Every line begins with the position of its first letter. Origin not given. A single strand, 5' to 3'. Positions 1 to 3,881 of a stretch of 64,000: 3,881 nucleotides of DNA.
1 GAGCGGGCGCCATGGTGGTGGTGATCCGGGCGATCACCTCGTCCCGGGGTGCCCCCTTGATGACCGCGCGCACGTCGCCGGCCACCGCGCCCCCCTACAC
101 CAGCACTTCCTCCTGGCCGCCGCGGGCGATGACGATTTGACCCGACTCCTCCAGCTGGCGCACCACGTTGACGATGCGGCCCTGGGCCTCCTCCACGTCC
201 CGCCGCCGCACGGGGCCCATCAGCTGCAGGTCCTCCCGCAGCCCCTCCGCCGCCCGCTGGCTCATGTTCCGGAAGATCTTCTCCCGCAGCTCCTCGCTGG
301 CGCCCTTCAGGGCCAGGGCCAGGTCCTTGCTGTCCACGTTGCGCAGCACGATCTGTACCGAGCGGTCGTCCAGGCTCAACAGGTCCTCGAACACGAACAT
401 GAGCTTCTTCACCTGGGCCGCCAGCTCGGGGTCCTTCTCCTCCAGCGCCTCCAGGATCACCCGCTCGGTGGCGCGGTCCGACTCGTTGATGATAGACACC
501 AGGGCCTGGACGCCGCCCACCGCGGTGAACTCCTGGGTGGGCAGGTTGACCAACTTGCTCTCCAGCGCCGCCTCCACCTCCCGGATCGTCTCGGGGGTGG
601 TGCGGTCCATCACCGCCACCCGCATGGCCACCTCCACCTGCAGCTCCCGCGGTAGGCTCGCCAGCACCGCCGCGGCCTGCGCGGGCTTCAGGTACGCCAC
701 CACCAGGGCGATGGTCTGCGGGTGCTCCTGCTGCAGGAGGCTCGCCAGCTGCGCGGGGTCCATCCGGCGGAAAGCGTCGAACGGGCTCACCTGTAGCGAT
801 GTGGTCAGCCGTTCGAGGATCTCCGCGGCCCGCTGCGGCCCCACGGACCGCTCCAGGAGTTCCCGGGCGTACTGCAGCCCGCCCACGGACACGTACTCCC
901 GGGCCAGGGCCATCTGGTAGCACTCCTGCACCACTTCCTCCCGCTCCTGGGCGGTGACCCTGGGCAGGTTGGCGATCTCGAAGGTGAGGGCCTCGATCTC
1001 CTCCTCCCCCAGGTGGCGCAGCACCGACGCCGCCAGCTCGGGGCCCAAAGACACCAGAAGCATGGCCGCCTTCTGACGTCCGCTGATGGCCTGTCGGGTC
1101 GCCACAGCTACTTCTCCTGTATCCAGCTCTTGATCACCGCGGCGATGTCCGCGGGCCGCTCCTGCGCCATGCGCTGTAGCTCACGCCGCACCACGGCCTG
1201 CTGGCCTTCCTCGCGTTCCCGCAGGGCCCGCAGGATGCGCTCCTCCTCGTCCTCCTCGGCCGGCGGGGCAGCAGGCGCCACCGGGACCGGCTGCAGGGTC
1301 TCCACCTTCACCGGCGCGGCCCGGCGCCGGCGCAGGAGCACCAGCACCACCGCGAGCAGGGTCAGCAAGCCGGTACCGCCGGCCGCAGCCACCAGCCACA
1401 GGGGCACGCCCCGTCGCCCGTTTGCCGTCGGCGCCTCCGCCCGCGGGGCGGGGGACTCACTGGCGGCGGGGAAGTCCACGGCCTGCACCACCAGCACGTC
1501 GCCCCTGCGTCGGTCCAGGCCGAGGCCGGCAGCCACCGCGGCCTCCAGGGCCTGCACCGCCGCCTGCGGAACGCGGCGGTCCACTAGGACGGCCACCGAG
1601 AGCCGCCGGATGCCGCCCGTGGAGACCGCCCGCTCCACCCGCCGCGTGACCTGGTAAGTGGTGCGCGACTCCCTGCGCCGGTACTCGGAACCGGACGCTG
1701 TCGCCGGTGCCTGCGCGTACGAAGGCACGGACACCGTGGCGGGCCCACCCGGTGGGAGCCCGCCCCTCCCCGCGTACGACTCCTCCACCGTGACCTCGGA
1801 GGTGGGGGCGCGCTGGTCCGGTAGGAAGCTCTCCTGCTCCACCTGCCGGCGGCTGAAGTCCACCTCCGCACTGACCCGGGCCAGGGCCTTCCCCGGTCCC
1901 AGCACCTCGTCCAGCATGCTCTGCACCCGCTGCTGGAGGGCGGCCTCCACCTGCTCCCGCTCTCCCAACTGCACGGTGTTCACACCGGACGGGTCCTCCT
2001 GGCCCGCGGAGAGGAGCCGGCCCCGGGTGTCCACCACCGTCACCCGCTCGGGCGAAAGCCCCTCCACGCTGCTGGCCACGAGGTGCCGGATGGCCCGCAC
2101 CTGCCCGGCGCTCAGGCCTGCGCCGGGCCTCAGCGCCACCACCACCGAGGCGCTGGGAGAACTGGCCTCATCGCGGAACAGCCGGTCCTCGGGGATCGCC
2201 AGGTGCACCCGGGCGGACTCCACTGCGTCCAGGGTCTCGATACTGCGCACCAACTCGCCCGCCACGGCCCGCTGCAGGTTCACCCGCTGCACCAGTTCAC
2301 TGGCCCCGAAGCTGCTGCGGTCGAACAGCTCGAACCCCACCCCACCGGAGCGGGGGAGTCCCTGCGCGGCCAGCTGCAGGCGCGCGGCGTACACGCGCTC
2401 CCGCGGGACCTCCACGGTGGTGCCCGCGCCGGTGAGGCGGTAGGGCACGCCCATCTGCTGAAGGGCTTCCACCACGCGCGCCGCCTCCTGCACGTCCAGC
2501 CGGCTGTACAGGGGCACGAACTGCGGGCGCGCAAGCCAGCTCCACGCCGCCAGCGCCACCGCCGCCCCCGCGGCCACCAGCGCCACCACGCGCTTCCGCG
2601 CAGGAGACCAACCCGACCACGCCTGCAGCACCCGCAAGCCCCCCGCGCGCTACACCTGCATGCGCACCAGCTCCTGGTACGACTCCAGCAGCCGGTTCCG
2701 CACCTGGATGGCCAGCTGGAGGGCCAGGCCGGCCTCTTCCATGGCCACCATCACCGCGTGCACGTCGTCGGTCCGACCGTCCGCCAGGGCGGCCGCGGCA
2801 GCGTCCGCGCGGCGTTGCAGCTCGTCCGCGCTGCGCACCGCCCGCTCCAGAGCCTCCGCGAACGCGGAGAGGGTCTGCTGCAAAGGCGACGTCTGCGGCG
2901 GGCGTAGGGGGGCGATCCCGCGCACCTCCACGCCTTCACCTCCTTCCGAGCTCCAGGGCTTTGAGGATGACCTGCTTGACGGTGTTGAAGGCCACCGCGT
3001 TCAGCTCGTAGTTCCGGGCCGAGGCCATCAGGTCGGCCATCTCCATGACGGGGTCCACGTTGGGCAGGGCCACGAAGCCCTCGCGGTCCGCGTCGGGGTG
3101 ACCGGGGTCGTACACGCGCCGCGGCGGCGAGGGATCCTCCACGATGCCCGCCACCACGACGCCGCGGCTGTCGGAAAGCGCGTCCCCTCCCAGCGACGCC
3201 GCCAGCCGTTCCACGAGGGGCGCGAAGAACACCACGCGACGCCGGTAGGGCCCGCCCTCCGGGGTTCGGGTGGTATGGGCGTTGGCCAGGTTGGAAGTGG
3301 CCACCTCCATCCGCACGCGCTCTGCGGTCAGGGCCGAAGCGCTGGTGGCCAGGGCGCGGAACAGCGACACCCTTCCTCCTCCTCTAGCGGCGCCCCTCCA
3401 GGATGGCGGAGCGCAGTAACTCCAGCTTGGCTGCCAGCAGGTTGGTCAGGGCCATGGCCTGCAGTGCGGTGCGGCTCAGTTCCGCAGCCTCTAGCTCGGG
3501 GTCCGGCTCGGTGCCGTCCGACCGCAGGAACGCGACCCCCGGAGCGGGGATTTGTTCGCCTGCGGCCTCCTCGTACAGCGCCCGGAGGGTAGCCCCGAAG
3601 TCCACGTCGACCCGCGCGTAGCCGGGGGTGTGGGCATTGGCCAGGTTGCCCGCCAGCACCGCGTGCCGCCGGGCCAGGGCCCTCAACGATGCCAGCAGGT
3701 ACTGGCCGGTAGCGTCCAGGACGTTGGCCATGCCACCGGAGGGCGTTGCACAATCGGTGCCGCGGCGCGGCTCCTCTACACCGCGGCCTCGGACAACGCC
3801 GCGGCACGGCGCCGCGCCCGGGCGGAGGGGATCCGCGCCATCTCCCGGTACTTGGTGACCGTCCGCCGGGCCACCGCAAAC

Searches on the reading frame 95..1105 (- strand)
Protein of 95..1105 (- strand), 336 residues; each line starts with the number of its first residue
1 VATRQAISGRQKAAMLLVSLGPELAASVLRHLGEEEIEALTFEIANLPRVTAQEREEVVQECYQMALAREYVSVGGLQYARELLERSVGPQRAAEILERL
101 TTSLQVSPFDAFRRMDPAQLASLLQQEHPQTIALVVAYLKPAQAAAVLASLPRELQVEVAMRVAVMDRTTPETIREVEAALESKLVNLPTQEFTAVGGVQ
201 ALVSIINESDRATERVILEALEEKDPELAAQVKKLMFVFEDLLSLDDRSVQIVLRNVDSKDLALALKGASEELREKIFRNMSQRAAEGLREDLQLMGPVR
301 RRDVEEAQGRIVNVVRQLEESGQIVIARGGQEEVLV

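Call 26: find_encoding_contigs(protein=window:95-1105:-, flank=10000, max_places=4)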
Protein window:95-1105:- (336 aa): 19 contigs read that carry it; 4 places shown.
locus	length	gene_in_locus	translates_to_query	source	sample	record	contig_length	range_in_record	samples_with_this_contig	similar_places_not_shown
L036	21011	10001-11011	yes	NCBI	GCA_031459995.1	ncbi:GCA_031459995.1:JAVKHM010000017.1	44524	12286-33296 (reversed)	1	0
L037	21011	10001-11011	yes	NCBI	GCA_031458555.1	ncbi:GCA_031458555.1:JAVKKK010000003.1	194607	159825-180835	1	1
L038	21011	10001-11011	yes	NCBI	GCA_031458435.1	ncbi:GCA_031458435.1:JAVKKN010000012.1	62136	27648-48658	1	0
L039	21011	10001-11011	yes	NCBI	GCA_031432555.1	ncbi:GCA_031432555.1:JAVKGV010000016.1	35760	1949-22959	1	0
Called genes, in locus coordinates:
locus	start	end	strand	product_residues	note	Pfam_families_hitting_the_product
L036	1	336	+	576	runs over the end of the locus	PF06103:DUF948 (faint), PF20155:TMP_3 (faint), PF00672:HAMP, PF00015:MCPsignal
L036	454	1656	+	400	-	PF00158:Sigma54_activat, PF14532:Sigma54_activ_2, PF07728:AAA_5 (weak), PF25601:AAA_lid_14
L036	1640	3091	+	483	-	PF13487:HD_5, PF01966:HD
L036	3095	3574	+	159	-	PF01584:CheW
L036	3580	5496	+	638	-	PF01627:Hpt, PF07194:P2, PF02895:H-kinase_dim, PF02518:HATPase_c, PF01584:CheW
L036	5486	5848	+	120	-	PF00072:Response_reg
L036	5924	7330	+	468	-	PF04963:Sigma54_CBD, PF04552:Sigma54_DBD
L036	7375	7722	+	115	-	-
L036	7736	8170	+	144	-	PF00460:Flg_bb_rod (weak), PF06429:Flg_bbr_C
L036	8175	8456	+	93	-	PF02049:FliE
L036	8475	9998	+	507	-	PF01514:YscJ_FliF, PF08345:YscJ_FliF_C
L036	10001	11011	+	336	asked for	PF03448:MgtE_N (faint), PF14842:FliG_N, PF14841:FliG_M, PF01706:FliG_C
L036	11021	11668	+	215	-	PF00213:OSCP (faint), PF02108:FliH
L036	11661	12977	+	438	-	PF02874:ATP-synt_ab_N (weak), PF00006:ATP-synt_ab, PF18269:T3SS_ATPase_C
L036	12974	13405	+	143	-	PF02050:FliJ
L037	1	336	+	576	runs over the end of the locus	PF06103:DUF948 (faint), PF20155:TMP_3 (faint), PF00672:HAMP, PF00015:MCPsignal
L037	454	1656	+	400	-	PF00158:Sigma54_activat, PF14532:Sigma54_activ_2, PF07728:AAA_5 (weak), PF25601:AAA_lid_14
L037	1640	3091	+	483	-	PF13487:HD_5, PF01966:HD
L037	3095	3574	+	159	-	PF01584:CheW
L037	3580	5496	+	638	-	PF01627:Hpt, PF07194:P2, PF02895:H-kinase_dim, PF02518:HATPase_c, PF01584:CheW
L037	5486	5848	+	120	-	PF00072:Response_reg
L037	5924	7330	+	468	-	PF04963:Sigma54_CBD, PF04552:Sigma54_DBD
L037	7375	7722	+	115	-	-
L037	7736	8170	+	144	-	PF00460:Flg_bb_rod (weak), PF06429:Flg_bbr_C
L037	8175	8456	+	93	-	PF02049:FliE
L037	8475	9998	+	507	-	PF01514:YscJ_FliF, PF08345:YscJ_FliF_C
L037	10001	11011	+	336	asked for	PF03448:MgtE_N (faint), PF14842:FliG_N, PF14841:FliG_M, PF01706:FliG_C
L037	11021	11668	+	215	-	PF00213:OSCP (faint), PF02108:FliH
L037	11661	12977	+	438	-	PF02874:ATP-synt_ab_N (weak), PF00006:ATP-synt_ab, PF18269:T3SS_ATPase_C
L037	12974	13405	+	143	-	PF02050:FliJ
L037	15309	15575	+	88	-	-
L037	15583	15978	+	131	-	PF03963:FlgD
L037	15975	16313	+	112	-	-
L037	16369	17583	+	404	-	PF00460:Flg_bb_rod, PF22692:LlgE_F_G_D1, PF07559:FlgE_D2, PF06429:Flg_bbr_C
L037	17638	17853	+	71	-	PF06289:FlbD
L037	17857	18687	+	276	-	PF01618:MotA_ExbB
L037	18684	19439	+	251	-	PF13677:MotB_plug, PF00691:OmpA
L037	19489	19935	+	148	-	PF03748:FliL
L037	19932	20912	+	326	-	PF02154:FliM, PF01052:FliMN_C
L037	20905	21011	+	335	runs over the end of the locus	PF04509:CheC (weak), PF13690:CheX (weak), PF04509:CheC, PF01052:FliMN_C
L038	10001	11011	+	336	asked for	PF03448:MgtE_N (faint), PF14842:FliG_N, PF14841:FliG_M, PF01706:FliG_C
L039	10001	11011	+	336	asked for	PF03448:MgtE_N (faint), PF14842:FliG_N, PF14841:FliG_M, PF01706:FliG_C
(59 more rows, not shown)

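Call 61: search_protein_families(library=pfam, proteins=[L037:13402-13893:+, L037:13890-15575:+, L037:15975-16313:+], max_evalue=0.001)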
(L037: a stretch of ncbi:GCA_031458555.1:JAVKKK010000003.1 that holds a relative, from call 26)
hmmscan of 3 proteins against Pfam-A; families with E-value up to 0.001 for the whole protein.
L037:13402-13893:+ (163 aa): 2 families
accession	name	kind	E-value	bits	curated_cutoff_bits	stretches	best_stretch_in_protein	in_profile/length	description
PF01464.25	SLT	-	1.2e-29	102.7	21.3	1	39-133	2-103/117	Transglycosylase SLT domain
PF13406.11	SLT_2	-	0.00016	21.5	24.3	0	69-90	150-171/292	Transglycosylase SLT domain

L037:13890-15575:+ (561 aa): 1 family
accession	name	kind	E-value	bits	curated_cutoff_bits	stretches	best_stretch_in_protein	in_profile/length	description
PF02120.21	Flg_hook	-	0.00038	20.7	29.8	1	455-519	12-77/85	Flagellar hook-length control protein FliK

L037:15975-16313:+ (112 aa): 1 family
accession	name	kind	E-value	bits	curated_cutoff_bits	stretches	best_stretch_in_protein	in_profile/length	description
PF12611.13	Flagellar_put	-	0.00013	22.1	21.1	1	90-111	1-24/24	Putative flagellar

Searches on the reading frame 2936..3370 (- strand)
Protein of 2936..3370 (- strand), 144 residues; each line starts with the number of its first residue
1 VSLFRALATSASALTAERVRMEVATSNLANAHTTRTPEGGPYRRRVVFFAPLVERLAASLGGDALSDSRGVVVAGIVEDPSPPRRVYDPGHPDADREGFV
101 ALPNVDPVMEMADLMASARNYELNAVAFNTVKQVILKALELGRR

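Call 61: search_protein_families(library=pfam, proteins=[window:2936-3370:-], max_evalue=0.001)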
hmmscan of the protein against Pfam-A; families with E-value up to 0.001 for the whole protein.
window:2936-3370:- (144 aa): 2 families
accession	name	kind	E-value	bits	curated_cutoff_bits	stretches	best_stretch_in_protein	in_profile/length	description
PF06429.18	Flg_bbr_C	-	1.5e-09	37.7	23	1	97-140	2-45/46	Flagellar basal body rod FlgEFG protein C-terminal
PF00460.25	Flg_bb_rod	-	4.5e-07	30.2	20.7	1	8-34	2-28/31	Flagella basal body rod protein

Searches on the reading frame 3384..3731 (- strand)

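Call 10: search_protein_families(library=pfam, proteins=[window:3384-3731:-], max_evalue=0.001)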
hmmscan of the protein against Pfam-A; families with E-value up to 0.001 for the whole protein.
window:3384-3731:- (115 aa): 1 family
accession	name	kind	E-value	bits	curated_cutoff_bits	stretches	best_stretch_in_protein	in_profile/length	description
PF00460.25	Flg_bb_rod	-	0.00065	20.1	20.7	0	16-38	8-30/31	Flagella basal body rod protein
